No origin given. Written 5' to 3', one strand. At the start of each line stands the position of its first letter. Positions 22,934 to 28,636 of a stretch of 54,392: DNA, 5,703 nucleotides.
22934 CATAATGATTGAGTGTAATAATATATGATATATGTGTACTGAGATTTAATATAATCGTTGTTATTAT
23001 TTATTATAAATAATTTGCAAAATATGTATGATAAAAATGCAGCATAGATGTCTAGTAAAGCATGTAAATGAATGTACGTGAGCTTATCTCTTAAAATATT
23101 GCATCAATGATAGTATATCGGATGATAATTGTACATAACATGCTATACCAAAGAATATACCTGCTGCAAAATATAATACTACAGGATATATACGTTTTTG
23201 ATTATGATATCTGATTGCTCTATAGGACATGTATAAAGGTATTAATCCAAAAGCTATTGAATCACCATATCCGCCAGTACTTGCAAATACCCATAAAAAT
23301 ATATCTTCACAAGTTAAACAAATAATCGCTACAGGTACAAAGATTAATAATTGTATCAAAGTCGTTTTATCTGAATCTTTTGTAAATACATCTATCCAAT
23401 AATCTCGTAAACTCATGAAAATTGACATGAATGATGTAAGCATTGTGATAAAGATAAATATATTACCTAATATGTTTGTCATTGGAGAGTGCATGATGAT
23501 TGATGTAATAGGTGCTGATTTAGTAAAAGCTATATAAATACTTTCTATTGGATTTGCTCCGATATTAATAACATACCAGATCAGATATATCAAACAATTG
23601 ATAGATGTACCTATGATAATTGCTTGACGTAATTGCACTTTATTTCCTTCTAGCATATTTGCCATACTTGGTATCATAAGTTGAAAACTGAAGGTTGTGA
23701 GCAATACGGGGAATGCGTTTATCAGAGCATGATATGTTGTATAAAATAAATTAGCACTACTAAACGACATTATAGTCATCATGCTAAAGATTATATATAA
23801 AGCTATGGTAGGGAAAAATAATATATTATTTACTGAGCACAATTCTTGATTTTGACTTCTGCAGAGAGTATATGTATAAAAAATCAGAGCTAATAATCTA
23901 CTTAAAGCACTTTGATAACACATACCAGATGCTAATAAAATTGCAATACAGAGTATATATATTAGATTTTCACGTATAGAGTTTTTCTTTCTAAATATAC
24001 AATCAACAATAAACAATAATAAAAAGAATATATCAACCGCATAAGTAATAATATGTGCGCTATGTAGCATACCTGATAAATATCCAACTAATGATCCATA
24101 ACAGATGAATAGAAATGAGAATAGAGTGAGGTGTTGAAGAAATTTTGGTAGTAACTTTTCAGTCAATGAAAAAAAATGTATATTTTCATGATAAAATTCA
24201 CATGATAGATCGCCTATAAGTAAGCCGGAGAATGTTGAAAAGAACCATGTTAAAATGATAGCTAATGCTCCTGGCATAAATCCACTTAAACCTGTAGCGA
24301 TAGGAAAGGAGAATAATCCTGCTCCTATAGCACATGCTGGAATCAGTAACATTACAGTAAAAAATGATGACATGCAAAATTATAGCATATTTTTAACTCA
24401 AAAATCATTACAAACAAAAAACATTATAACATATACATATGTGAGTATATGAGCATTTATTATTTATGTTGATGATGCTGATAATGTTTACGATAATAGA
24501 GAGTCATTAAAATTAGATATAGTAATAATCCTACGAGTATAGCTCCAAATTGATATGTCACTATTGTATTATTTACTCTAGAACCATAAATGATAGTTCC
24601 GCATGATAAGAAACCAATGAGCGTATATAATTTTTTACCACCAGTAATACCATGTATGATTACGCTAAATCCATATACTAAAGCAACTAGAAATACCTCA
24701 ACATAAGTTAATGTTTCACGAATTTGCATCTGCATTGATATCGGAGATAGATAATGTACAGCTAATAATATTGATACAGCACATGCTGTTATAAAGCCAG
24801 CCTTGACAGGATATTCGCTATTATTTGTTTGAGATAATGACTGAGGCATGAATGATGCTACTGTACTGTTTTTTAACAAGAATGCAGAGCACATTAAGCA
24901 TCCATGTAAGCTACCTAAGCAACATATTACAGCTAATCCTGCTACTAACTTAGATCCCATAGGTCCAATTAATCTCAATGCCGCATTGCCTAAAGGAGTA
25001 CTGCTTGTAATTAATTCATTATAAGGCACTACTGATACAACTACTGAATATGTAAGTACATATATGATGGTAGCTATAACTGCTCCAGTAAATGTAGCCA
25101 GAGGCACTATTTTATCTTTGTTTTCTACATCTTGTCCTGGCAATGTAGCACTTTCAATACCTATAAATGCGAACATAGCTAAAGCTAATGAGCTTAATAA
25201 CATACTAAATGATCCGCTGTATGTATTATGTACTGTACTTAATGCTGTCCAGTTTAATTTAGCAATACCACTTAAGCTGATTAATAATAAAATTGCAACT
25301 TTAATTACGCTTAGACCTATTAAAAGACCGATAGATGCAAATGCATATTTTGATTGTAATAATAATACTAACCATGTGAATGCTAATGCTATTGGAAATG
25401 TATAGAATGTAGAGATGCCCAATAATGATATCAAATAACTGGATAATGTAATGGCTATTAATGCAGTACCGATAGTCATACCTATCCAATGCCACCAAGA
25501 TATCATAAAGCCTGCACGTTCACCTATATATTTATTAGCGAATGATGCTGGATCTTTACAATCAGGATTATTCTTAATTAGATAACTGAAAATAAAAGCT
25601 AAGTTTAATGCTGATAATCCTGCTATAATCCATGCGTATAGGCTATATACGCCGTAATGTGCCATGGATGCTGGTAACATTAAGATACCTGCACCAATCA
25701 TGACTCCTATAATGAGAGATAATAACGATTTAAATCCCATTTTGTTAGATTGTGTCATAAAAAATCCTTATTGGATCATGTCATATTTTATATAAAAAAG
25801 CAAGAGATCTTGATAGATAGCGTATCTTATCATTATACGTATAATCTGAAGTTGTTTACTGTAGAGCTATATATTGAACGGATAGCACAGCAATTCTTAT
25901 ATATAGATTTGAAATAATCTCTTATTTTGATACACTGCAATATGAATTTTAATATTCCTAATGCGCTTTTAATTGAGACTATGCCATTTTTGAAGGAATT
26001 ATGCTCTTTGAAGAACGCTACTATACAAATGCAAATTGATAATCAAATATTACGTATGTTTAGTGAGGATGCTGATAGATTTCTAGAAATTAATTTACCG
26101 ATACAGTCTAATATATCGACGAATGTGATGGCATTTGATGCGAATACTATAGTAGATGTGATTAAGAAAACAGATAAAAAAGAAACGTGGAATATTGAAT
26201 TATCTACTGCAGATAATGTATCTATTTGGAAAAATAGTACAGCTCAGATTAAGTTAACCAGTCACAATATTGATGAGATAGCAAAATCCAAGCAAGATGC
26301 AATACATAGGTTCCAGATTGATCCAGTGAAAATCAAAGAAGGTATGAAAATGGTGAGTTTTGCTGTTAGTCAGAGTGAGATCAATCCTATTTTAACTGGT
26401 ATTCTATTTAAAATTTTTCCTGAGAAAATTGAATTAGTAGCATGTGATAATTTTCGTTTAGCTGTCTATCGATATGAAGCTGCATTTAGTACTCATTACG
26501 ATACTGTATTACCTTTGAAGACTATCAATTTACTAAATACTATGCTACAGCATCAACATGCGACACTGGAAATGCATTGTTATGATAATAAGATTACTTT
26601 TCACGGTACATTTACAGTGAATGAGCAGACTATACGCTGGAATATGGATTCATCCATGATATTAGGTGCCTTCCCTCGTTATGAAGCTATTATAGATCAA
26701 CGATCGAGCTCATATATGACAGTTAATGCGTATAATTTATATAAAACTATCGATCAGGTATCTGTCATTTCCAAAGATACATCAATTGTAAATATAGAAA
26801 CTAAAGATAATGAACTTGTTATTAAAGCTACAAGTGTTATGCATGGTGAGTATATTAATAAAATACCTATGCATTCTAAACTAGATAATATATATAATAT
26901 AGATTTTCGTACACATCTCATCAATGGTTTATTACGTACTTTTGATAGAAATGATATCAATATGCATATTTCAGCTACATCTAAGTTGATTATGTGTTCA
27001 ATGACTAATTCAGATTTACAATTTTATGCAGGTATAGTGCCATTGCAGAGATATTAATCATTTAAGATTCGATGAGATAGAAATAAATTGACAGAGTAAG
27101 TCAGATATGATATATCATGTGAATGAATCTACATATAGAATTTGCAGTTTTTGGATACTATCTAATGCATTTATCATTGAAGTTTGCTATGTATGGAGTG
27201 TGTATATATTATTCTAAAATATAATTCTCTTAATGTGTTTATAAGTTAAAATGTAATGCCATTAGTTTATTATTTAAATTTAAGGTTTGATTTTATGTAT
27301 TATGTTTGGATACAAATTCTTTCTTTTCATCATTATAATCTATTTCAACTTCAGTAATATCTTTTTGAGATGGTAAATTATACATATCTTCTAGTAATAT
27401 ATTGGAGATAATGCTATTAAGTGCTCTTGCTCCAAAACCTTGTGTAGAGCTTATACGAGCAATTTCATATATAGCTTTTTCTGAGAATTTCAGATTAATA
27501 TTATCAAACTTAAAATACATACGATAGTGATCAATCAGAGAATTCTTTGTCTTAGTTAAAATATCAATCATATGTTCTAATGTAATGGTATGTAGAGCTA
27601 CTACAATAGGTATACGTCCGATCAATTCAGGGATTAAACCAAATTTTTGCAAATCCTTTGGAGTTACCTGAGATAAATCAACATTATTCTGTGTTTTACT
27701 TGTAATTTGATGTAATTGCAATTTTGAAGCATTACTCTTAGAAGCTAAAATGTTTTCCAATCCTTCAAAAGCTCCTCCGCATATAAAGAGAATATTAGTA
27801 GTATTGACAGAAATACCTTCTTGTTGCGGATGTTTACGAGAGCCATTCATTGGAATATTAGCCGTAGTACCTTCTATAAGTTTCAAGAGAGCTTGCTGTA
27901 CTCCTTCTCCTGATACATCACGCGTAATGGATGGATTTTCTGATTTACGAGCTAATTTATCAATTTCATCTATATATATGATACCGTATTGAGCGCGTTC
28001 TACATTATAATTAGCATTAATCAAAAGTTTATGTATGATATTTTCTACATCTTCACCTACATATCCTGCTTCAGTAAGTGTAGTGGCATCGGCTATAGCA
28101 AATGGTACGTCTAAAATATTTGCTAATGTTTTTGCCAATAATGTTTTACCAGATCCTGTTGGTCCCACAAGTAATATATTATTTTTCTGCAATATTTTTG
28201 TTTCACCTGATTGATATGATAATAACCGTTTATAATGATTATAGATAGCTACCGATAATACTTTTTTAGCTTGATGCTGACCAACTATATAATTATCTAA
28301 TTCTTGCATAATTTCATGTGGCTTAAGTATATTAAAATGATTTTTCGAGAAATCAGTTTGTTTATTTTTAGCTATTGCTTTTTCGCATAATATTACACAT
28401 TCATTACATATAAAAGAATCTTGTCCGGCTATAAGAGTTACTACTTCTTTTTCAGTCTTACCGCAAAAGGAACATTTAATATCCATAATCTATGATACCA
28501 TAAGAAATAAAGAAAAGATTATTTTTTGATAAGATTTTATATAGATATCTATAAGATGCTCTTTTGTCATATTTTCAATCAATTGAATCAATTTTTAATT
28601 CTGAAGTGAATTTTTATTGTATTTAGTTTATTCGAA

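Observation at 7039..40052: The ribosomal-protein superoperon and other deeply conserved gene pairs are shattered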

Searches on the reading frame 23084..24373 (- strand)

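Call 10: search_protein_families(library=ncbifam, proteins=[window:23084-24373:-], max_evalue=1e-8)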
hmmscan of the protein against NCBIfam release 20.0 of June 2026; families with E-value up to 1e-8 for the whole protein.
window:23084-24373:- (429 aa): 4 families
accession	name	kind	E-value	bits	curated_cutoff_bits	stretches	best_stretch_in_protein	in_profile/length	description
TIGR00837.1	araaP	subfamily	1.2e-40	140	350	2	176-398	134-367/381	aromatic amino acid transporter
NF011711.0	PRK15132.1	equivalog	6.4e-18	64.9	482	1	178-397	142-369/403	tyrosine transporter TyrP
NF007789.0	PRK10483.1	equivalog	3.4e-13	49.6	515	1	3-381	12-365/414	tryptophan permease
NF007235.0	PRK09664.1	equivalog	2.5e-10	39.9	497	1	2-424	10-411/415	low affinity tryptophan permease TnaB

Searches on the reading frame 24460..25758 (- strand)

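Call 10: search_protein_families(library=ncbifam, proteins=[window:24460-25758:-], max_evalue=1e-8)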
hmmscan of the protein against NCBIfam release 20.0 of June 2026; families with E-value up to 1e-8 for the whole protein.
window:24460-25758:- (432 aa): 17 families
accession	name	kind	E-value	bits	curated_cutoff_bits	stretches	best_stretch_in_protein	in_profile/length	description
TIGR00905.1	2A0302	subfamily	2.8e-43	148.4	409.05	1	3-431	5-442/473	basic amino acid/polyamine antiporter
NF007938.0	PRK10655.1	equivalog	4e-40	138.4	409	1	2-346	3-348/438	putrescine-ornithine antiporter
NF007929.0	PRK10644.1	equivalog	2.2e-39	135.4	574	1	2-418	5-428/445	arginine/agmatine antiporter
TIGR04299.1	antiport_PotE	equivalog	1.1e-35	123.7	560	1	3-353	2-355/430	putrescine-ornithine antiporter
NF007754.0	PRK10435.1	equivalog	1.9e-33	116.2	585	1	2-429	2-431/443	cadaverine/lysine antiporter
TIGR04298.1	his_histam_anti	equivalog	2.5e-30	106.1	750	1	6-371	1-371/429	histidine-histamine antiporter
TIGR00909.1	2A0306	subfamily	7e-26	91.1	556.8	1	6-360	4-371/429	amino acid transporter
NF008245.0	PRK11021.1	equivalog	4.4e-21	75.4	284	1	5-392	6-388/419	L-methionine/branched-chain amino acid transporter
TIGR03810.1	arg_ornith_anti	equivalog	1.2e-20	73.6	591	1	6-424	2-430/468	arginine-ornithine antiporter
TIGR01773.1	GABAperm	equivalog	4.8e-13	48.7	678.1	1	14-343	21-360/452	GABA permease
TIGR00911.1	2A0308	subfamily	3.3e-12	45.7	701.8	1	6-334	47-387/505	L-type amino acid transporter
NF040512.1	histam_anti_2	exception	6.5e-11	41.6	725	1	4-368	2-388/477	histidine-histamine antiporter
NF053761.1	BrChAATpBcaP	equivalog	9.8e-11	41.3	690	0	149-357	184-390/460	branched-chain amino acid transporter BcaP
TIGR00906.1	2A0303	subfamily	1.5e-10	40.2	681.7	0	11-363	37-427/602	cationic amino acid transport permease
NF008466.1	PRK11357.1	equivalog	2.9e-10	39.7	800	1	5-331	8-344/446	fructoselysine/psicoselysine transporter FrlA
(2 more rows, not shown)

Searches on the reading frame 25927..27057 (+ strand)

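Call 10: search_protein_families(library=ncbifam, proteins=[window:25927-27057:+], max_evalue=1e-8)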
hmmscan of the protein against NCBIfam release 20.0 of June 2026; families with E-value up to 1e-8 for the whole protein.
window:25927-27057:+ (376 aa): 2 families
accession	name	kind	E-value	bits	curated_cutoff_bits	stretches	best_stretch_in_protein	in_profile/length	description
TIGR00663.1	dnan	equivalog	2.9e-30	105.5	137.65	1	32-363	32-356/367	DNA polymerase III subunit beta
NF004184.0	PRK05643.3-2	equivalog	2.1e-20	73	443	1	73-358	76-359/375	DNA polymerase III subunit beta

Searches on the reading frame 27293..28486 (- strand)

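Call 10: search_protein_families(library=ncbifam, proteins=[window:27293-28486:-], max_evalue=1e-8)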
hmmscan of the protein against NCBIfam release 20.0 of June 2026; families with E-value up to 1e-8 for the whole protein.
window:27293-28486:- (397 aa): 6 families
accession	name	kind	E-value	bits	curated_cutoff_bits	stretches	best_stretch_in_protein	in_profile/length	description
NF003745.1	PRK05342.1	equivalog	7.8e-166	552.1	359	1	3-385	6-397/418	ATP-dependent Clp protease ATP-binding subunit ClpX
TIGR00382.1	clpX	equivalog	1.7e-157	524.7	370.75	1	3-385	9-403/414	ATP-dependent protease ATP-binding subunit ClpX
TIGR00390.1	hslU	equivalog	2.9e-61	207.8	362.45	3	55-158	2-104/441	ATP-dependent protease ATPase subunit HslU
TIGR02639.1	ClpA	equivalog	1.9e-11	43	993.15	0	38-139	432-525/734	ATP-dependent Clp protease ATP-binding subunit ClpA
TIGR01243.1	CDC48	subfamily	1.1e-10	40.5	802.65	1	102-206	213-308/733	CDC48 family AAA ATPase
NF041006.2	cell_div_CdvC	equivalog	3.1e-10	39.5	650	1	65-180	103-212/370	cell division protein CdvC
